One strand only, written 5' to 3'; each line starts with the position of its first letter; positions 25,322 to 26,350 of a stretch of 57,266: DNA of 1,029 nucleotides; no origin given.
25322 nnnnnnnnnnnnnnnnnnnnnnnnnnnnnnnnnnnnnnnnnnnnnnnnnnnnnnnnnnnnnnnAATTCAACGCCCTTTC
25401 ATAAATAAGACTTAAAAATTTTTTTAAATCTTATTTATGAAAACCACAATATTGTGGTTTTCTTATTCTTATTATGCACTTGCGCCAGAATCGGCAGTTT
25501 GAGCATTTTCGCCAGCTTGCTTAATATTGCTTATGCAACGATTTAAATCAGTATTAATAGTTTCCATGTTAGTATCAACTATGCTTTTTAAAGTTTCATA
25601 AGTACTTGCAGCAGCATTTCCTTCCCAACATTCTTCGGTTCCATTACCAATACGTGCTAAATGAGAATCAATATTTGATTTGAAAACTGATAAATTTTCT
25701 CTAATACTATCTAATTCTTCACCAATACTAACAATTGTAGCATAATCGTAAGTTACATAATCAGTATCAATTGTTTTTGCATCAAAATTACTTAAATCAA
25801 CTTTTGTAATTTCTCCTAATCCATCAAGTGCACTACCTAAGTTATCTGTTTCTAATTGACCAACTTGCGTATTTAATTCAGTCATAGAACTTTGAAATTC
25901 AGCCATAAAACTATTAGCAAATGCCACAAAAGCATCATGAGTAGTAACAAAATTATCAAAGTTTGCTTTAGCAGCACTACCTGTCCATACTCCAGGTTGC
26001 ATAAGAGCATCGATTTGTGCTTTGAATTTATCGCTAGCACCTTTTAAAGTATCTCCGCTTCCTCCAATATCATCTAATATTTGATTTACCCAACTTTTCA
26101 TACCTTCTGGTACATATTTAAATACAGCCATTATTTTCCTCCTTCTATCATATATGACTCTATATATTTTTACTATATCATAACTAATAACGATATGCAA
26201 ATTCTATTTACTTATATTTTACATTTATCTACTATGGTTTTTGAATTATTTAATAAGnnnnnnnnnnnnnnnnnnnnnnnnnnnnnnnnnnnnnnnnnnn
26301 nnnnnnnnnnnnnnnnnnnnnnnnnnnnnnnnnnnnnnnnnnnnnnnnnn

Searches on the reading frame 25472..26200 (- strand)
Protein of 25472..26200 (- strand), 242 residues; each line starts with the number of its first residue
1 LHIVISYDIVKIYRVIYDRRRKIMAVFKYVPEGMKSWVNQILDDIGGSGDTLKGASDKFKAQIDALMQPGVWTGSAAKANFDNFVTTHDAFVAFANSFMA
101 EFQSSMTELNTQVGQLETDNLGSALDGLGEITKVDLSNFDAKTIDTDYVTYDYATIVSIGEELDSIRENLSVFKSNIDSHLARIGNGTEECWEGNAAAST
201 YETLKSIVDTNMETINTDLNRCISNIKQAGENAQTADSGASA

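Call 5: search_protein_families(library=pfam, proteins=[window:25472-26200:-], max_evalue=0.01)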
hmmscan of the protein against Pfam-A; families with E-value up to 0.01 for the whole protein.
window:25472-26200:- (242 aa): 3 families
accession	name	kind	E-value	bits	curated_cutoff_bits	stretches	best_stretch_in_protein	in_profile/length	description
PF06013.18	WXG100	-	1.1e-08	35.7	27.3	1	151-238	4-86/86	Proteins of 100 residues with WXG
PF07889.17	DUF1664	-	0.0094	16.4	34.6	0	157-226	44-110/124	Protein of unknown function (DUF1664)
PF04740.18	LXG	-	0.0096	16.3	26.5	0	52-119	22-90/202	LXG domain of WXG superfamily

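Call 6: search_protein_families(library=ncbifam, proteins=[window:25472-26200:-], max_evalue=0.01)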
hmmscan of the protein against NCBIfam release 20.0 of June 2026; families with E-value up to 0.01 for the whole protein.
window:25472-26200:- (242 aa): 1 family
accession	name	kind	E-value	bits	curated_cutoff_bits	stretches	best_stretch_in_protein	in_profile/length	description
TIGR03930.1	WXG100_ESAT6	subfamily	7e-12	45.4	44.85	2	161-241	7-89/90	WXG100 family type VII secretion target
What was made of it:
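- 24818..26200 (-): Three WXG100-like genes: 242 aa (25472-26200, passes the WXG100 cutoffs), 97 aa (25091-25384) and 87 aa (24818-25081), the last two sub-threshold WXG100 matches. calls 5, 6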

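Call 13: search_protein_families(library=padloc, proteins=[window:25472-26200:-], max_evalue=0.01)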
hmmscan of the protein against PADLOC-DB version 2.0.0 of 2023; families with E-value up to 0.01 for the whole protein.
window:25472-26200:- (242 aa): 0 families
